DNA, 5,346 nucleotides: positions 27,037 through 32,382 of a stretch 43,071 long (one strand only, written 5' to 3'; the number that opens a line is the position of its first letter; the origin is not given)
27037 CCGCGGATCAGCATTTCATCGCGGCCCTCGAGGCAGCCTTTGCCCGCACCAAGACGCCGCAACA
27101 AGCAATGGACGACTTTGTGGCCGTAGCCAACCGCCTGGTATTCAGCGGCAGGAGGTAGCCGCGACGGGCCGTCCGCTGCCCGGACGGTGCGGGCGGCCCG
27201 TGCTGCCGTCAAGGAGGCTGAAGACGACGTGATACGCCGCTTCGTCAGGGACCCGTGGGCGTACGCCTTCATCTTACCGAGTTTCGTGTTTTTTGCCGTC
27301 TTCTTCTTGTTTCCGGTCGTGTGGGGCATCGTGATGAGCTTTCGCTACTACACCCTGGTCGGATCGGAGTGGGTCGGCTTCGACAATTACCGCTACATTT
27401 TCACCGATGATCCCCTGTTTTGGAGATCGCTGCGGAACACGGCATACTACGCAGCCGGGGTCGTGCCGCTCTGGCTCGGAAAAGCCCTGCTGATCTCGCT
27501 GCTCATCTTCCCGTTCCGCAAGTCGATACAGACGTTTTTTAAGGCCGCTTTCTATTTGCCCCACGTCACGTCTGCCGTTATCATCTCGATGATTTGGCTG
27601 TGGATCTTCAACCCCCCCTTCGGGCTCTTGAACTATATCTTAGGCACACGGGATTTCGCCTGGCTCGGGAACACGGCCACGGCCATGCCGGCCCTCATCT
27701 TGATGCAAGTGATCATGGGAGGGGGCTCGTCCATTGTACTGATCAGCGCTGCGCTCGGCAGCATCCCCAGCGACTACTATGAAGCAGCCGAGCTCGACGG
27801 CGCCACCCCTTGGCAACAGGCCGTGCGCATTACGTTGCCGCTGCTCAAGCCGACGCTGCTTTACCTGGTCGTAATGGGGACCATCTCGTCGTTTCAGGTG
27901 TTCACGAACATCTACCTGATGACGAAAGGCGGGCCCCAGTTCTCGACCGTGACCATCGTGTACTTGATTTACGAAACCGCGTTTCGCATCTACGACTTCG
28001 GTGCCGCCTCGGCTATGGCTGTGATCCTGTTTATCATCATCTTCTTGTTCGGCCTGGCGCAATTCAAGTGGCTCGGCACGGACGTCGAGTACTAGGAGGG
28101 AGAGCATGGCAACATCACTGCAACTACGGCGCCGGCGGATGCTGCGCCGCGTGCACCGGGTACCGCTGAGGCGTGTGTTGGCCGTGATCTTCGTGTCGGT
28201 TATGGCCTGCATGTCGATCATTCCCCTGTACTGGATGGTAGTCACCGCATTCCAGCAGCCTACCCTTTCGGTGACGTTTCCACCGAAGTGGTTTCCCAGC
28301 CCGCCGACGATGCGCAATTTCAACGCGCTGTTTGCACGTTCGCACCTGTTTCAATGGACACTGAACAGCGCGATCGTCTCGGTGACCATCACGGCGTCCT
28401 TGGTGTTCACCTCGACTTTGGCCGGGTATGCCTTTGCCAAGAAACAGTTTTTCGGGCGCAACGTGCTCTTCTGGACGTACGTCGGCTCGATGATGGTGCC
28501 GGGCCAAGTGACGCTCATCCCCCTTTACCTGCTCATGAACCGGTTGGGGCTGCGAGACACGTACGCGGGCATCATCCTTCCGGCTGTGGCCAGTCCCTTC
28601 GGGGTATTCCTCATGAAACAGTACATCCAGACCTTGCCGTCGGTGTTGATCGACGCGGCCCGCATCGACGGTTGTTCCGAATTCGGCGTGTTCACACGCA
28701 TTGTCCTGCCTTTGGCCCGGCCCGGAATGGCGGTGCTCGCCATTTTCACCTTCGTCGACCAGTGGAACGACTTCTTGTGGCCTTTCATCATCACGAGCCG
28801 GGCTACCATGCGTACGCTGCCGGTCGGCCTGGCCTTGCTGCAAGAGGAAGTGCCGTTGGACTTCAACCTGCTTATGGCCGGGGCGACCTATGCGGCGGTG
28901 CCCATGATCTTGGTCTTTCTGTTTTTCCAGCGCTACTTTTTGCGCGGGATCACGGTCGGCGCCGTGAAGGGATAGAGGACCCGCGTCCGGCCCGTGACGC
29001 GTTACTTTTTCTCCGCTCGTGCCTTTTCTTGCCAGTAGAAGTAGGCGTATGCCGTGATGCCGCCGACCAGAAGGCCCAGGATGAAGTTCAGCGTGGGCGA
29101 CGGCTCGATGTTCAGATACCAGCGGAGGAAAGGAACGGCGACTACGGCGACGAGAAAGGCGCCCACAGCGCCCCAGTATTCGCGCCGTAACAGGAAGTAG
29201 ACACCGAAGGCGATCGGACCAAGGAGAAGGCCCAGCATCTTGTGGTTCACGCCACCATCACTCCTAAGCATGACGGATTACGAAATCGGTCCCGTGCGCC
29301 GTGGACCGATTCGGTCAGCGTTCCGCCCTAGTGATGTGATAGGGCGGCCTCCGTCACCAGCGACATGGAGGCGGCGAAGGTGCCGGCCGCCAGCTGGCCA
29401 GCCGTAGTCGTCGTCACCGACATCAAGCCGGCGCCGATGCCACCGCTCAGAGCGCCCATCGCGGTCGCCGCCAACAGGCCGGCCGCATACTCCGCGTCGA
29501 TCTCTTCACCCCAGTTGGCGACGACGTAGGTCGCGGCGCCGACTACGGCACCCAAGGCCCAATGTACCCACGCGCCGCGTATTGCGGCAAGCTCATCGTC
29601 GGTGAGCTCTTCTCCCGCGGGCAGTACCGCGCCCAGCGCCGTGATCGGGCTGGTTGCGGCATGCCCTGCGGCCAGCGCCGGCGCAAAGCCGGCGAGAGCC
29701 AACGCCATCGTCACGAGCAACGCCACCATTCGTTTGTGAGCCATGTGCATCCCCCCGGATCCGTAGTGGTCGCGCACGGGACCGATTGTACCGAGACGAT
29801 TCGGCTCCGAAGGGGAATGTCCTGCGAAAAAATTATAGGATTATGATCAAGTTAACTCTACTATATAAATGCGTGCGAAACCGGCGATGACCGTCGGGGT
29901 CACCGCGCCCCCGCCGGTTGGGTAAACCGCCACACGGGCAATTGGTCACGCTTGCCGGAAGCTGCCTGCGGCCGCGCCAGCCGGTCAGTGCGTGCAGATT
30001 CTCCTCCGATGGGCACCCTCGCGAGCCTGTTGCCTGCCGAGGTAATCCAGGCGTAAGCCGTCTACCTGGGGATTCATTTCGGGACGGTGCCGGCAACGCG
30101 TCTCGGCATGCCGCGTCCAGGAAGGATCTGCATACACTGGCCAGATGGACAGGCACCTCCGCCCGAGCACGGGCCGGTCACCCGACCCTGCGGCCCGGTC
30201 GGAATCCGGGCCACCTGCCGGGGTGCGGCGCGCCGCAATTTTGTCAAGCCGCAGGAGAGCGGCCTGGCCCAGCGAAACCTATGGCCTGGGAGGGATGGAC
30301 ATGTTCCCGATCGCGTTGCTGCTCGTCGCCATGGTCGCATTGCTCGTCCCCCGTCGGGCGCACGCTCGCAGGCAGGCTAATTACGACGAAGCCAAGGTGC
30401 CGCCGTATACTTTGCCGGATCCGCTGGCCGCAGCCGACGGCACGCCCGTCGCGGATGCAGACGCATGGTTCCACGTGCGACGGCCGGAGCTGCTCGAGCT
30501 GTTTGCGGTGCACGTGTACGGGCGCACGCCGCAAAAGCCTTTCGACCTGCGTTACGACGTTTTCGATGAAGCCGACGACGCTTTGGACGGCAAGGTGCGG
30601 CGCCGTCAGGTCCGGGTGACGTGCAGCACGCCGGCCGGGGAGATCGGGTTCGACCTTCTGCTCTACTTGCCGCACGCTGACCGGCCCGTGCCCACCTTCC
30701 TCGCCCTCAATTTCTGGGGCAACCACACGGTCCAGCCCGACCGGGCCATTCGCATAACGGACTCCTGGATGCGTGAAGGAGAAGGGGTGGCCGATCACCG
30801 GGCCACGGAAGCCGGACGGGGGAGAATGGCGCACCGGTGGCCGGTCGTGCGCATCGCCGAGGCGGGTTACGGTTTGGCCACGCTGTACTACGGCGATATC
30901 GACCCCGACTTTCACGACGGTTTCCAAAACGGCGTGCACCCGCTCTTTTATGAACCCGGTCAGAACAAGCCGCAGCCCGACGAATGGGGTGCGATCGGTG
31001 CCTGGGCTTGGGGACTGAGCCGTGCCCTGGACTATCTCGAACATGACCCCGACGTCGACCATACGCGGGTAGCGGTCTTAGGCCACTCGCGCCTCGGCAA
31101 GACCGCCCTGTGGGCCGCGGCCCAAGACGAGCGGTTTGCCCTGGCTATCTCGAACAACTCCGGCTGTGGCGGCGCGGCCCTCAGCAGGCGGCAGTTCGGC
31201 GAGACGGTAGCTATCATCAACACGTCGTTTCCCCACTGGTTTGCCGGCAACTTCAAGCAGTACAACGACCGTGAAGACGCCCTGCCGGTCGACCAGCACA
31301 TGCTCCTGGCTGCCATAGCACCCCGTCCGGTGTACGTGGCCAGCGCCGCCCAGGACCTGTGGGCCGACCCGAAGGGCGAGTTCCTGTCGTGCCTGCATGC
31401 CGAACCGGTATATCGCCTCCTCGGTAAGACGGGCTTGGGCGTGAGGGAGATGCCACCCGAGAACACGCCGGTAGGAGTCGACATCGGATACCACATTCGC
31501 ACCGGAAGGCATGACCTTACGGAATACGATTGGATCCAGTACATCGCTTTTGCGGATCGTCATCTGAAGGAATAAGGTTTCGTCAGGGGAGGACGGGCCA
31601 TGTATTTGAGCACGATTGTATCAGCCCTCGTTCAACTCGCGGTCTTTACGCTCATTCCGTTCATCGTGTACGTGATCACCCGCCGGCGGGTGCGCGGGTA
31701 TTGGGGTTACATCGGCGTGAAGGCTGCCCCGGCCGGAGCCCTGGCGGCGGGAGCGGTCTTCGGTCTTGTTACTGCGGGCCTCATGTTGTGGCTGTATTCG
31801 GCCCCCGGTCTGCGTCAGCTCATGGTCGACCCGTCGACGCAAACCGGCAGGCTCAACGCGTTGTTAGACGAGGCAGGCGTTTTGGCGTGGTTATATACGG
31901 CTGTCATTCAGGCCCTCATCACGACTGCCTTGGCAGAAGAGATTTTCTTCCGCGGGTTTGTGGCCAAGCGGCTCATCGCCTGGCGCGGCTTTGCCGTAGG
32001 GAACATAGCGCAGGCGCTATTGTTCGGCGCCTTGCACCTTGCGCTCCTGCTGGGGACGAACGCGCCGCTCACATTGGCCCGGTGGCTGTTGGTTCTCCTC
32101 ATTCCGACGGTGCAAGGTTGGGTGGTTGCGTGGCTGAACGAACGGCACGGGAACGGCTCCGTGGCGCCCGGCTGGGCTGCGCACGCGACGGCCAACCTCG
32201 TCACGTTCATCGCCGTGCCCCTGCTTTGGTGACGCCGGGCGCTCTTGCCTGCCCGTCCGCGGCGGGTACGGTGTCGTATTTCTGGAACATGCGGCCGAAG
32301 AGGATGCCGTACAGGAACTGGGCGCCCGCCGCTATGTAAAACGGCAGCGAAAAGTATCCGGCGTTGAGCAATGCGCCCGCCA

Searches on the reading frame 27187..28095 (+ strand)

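Call 36: search_protein_families(library=pfam, proteins=[window:27187-28095:+], max_evalue=0.00001)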
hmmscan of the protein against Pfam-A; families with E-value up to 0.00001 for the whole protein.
window:27187-28095:+ (302 aa): 1 family
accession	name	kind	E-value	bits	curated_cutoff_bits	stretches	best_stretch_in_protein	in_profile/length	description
PF00528.27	BPD_transp_1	-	5.9e-13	49.4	26.4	1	110-292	16-174/184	Binding-protein-dependent transport system inner membrane component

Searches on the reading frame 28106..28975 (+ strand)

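Call 36: search_protein_families(library=pfam, proteins=[window:28106-28975:+], max_evalue=0.00001)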
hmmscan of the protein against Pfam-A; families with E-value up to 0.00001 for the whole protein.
window:28106-28975:+ (289 aa): 1 family
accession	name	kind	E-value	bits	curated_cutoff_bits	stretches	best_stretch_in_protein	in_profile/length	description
PF00528.27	BPD_transp_1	-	4.5e-17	62.8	26.4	1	104-282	2-182/184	Binding-protein-dependent transport system inner membrane component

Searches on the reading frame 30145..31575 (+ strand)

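Call 36: search_protein_families(library=pfam, proteins=[window:30145-31575:+], max_evalue=0.00001)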
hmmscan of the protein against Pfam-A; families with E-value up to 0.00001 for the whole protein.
window:30145-31575:+ (476 aa): 1 family
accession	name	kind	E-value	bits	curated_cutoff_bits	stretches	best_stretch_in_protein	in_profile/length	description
PF22244.2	GCE_fung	-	1.6e-32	113.7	27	1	280-427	76-231/231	Glucuronyl esterase, fungi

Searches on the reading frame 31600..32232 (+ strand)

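Call 36: search_protein_families(library=pfam, proteins=[window:31600-32232:+], max_evalue=0.00001)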
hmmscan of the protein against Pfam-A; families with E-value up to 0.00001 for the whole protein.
window:31600-32232:+ (210 aa): 1 family
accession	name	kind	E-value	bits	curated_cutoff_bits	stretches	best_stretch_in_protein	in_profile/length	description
PF02517.21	Rce1-like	-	2.1e-12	47.6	22.4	1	97-201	3-93/93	Type II CAAX prenyl endopeptidase Rce1-like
